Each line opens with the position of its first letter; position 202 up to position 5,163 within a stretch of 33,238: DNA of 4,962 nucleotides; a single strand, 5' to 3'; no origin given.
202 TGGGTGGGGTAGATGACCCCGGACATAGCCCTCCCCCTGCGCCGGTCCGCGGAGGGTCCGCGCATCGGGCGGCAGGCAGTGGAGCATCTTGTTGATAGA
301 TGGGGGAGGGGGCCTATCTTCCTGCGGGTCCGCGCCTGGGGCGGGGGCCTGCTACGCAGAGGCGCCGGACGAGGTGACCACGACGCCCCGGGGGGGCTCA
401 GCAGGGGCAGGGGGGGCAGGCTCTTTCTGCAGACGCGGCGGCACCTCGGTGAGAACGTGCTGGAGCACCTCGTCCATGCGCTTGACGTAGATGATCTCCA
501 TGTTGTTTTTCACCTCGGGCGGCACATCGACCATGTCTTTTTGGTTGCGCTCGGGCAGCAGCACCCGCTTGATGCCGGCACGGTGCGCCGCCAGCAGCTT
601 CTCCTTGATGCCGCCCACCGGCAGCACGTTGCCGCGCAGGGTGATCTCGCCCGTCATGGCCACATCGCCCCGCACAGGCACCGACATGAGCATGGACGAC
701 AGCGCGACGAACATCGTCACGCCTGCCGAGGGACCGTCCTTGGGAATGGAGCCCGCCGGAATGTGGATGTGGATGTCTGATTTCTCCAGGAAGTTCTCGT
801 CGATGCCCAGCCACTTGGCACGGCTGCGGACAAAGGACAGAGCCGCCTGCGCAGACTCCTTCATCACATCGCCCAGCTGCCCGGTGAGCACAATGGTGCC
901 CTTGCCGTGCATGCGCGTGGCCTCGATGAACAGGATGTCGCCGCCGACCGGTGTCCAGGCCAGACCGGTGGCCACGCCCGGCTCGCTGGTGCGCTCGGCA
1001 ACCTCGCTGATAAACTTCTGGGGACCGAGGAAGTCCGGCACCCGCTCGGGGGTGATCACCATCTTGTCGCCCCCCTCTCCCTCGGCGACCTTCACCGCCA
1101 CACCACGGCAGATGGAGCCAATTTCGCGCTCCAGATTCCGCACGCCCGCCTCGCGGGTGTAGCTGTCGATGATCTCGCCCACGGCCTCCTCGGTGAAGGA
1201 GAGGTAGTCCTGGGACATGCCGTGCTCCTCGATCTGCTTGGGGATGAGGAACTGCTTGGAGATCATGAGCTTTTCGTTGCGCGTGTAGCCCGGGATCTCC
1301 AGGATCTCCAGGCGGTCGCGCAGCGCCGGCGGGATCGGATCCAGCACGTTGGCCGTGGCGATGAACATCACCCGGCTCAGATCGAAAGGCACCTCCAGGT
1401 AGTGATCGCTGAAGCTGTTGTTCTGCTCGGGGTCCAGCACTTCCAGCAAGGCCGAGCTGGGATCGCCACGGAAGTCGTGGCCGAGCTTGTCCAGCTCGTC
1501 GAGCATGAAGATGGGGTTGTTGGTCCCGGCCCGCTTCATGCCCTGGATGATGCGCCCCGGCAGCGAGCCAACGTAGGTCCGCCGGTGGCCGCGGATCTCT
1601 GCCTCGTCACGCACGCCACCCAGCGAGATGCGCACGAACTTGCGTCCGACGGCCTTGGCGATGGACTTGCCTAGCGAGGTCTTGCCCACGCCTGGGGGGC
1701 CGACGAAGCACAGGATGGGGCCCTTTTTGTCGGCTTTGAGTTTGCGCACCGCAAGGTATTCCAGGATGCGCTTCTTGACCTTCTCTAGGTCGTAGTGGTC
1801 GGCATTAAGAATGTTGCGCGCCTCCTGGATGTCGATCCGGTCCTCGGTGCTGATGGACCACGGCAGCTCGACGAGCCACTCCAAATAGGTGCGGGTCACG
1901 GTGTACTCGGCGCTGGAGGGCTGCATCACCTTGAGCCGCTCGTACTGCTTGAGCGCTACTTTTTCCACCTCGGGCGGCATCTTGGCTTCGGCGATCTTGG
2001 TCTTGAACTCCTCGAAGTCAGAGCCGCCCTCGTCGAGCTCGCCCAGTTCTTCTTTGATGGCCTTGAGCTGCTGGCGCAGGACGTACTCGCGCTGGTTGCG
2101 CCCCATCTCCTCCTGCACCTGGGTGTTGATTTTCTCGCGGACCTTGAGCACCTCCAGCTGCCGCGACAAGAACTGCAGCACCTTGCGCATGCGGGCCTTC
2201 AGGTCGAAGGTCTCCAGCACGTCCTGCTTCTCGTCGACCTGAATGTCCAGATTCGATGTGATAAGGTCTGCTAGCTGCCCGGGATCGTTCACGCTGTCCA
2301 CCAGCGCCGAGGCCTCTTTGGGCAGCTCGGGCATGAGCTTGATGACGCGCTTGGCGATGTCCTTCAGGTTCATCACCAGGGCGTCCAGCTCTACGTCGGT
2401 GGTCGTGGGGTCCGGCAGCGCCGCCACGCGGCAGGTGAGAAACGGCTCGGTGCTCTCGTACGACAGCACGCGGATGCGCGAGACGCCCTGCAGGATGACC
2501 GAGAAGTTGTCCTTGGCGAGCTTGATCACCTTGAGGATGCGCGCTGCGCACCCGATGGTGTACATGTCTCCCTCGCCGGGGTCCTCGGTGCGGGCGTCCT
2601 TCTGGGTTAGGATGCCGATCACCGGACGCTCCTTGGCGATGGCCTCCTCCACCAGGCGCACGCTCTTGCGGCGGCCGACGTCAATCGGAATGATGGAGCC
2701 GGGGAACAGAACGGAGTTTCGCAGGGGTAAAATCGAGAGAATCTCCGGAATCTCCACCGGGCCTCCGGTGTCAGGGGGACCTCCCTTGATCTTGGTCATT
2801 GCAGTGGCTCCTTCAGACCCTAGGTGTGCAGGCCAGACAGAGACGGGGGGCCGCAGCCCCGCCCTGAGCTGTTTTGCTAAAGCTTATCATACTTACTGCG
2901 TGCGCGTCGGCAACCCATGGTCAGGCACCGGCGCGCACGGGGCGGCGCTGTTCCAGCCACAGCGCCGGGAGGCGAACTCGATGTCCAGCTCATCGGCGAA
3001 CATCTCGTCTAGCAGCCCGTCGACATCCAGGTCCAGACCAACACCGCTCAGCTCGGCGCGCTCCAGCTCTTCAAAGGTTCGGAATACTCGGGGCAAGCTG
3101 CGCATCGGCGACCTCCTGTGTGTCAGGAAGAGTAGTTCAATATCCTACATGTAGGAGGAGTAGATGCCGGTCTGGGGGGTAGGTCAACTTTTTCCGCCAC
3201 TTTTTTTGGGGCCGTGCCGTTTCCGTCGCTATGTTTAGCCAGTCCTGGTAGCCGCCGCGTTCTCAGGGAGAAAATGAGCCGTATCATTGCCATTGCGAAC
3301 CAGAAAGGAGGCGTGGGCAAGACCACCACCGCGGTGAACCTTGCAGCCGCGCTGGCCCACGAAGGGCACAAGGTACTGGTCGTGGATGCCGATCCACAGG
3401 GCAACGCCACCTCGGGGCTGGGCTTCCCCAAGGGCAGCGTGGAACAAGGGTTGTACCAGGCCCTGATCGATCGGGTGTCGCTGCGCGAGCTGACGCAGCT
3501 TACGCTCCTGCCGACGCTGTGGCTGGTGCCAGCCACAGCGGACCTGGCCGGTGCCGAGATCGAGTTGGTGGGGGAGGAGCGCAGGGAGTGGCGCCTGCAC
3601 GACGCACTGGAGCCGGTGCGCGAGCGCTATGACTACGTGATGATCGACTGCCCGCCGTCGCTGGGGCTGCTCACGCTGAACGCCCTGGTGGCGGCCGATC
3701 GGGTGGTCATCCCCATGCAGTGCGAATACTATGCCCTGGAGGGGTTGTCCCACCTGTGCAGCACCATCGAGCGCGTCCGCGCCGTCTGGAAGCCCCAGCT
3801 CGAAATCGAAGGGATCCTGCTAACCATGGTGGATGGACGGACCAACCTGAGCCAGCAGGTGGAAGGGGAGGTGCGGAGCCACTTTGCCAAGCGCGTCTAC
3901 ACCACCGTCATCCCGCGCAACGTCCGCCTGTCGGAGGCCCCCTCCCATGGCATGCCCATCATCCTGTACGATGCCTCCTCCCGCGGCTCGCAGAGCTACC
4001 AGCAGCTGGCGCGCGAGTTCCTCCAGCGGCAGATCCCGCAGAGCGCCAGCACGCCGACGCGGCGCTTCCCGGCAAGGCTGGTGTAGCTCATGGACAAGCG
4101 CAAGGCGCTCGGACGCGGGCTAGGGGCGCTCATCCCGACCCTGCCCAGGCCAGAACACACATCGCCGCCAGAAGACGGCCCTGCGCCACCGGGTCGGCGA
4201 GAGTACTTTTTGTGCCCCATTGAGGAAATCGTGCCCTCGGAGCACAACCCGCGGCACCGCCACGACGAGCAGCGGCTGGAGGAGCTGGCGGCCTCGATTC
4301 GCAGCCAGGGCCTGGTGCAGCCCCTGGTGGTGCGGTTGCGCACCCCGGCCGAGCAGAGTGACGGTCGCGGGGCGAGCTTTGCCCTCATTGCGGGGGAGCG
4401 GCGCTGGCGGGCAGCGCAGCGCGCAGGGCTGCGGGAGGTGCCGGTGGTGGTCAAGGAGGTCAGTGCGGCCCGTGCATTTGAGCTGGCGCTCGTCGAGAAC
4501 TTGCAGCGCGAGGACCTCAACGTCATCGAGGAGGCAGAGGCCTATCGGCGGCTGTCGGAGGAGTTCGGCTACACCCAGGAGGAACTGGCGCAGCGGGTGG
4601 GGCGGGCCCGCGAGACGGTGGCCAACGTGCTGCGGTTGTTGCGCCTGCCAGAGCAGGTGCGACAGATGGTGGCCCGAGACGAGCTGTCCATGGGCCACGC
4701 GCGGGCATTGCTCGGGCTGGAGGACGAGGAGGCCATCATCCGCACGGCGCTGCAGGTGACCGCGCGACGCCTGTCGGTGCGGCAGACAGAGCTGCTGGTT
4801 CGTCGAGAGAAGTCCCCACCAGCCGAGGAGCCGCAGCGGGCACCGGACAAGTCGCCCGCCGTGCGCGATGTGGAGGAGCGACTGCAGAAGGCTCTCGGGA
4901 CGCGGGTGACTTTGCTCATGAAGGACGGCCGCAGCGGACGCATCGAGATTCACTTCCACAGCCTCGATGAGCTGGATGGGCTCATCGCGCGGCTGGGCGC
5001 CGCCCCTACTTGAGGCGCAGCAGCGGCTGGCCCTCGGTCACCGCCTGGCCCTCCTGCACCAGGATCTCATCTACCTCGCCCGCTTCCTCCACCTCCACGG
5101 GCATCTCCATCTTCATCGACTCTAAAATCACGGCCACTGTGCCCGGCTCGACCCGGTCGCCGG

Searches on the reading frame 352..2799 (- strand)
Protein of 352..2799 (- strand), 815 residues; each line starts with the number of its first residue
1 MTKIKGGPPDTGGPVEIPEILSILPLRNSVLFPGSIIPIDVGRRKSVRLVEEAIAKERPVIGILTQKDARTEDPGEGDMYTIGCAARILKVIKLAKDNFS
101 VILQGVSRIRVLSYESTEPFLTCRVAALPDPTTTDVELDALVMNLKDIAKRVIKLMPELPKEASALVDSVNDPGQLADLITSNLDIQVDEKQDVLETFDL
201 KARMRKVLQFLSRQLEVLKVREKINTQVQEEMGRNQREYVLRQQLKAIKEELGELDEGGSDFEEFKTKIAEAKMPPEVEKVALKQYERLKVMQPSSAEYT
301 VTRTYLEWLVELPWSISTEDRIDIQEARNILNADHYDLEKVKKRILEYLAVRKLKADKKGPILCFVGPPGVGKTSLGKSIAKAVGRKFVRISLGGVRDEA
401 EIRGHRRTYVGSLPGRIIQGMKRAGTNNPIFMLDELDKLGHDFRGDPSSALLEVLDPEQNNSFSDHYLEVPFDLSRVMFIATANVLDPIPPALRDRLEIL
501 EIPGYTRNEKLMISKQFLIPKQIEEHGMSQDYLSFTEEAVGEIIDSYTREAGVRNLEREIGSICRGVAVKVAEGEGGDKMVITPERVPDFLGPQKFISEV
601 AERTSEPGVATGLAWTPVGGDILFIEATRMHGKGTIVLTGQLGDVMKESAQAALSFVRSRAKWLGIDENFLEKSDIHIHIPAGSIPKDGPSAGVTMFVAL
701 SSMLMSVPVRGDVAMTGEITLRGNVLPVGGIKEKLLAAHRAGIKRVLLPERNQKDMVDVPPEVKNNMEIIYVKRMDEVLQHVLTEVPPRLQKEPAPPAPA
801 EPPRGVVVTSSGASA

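Call 9: search_protein_families(library=pfam, proteins=[window:352-2799:-])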
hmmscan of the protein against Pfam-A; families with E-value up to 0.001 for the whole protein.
window:352-2799:- (815 aa): 7 families
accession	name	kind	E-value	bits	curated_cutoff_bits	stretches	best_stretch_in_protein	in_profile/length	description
PF05362.19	Lon_C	-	2.8e-91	305.1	21.1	1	582-784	2-204/205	Lon protease (S16) C-terminal proteolytic domain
PF02190.22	LON_substr_bdg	-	4.9e-50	170.7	28.7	1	21-213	2-200/200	ATP-dependent protease La (LON) substrate-binding domain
PF00004.35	AAA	-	2.6e-25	89.8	21.2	1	363-499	1-125/131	ATPase family associated with various cellular activities (AAA)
PF22667.2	Lon_lid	-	1.9e-22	79.1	27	1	524-575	1-52/57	Lon protease AAA+ ATPase lid domain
PF07728.20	AAA_5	-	3.5e-09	37.2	22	1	363-497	2-139/139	AAA domain (dynein-related subfamily)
PF13541.12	ChlI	-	3.1e-07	30.7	27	1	625-752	1-121/121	Subunit ChlI of Mg-chelatase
PF08298.17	AAA_PrkA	-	0.00094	18.8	25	0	330-384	56-109/358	PrkA AAA domain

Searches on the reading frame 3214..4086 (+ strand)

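Call 9: search_protein_families(library=pfam, proteins=[window:3214-4086:+])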
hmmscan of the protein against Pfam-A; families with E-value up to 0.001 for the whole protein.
window:3214-4086:+ (290 aa): 10 families
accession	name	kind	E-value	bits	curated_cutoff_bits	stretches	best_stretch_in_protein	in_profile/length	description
PF13614.12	AAA_31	-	1.2e-66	224.4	27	1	23-198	2-177/177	AAA domain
PF01656.29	CbiA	-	8.5e-30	103.7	25.4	1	25-249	1-125/125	CobQ/CobB/MinD/ParA nucleotide binding domain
PF09140.17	MipZ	-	2.6e-14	53.6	20.7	1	24-173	2-134/262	ATPase MipZ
PF10609.15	ParA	-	6.9e-14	52.3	27.1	1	21-65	2-46/246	NUBPL iron-transfer P-loop NTPase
PF06564.18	CBP_BcsQ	-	1e-13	51.8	21.3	1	24-267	3-231/234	Cellulose biosynthesis protein BcsQ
PF00142.24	Fer4_NifH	-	6.7e-13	49.2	25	1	25-67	3-44/271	4Fe-4S iron sulfur cluster binding proteins, NifH/frxC family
PF02374.21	ArsA_ATPase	-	9.2e-08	32.1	24.3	1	30-63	8-41/305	Anion-transporting ATPase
PF13579.12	Glyco_trans_4_4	-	5.6e-05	24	29.7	1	37-234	4-156/158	Glycosyl transferase 4-like domain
PF00448.28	SRP54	-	0.00011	22.3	22.7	0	33-60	11-38/196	SRP54-type protein, GTPase domain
PF07015.17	VirC1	-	0.00034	20.4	24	1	24-61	3-40/231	VirC1 protein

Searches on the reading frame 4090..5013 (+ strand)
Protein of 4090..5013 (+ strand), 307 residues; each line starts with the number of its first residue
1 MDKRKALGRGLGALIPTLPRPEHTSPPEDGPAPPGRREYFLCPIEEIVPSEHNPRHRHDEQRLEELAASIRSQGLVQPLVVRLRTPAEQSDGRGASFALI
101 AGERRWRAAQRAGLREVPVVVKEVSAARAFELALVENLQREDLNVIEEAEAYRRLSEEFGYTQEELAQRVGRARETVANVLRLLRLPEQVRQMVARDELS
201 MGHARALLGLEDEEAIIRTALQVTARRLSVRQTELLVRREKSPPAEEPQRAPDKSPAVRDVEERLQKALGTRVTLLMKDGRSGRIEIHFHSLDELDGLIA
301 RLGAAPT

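Call 9: search_protein_families(library=pfam, proteins=[window:4090-5013:+])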
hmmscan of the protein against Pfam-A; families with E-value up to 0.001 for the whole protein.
window:4090-5013:+ (307 aa): 4 families
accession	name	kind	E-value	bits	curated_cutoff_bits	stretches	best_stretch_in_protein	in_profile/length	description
PF17762.8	HTH_ParB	-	5e-37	126.6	22.6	1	141-241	1-101/102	ParB HTH domain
PF02195.25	ParB_N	-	2e-27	95.5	26.3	1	43-139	7-95/95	ParB N-terminal domain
PF23552.2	ParB_C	-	2.3e-14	53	23.8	1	254-303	1-50/50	ParB dimerisation domain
PF13545.12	HTH_Crp_2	-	0.00074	19.9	27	0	156-185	18-47/70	Crp-like helix-turn-helix domain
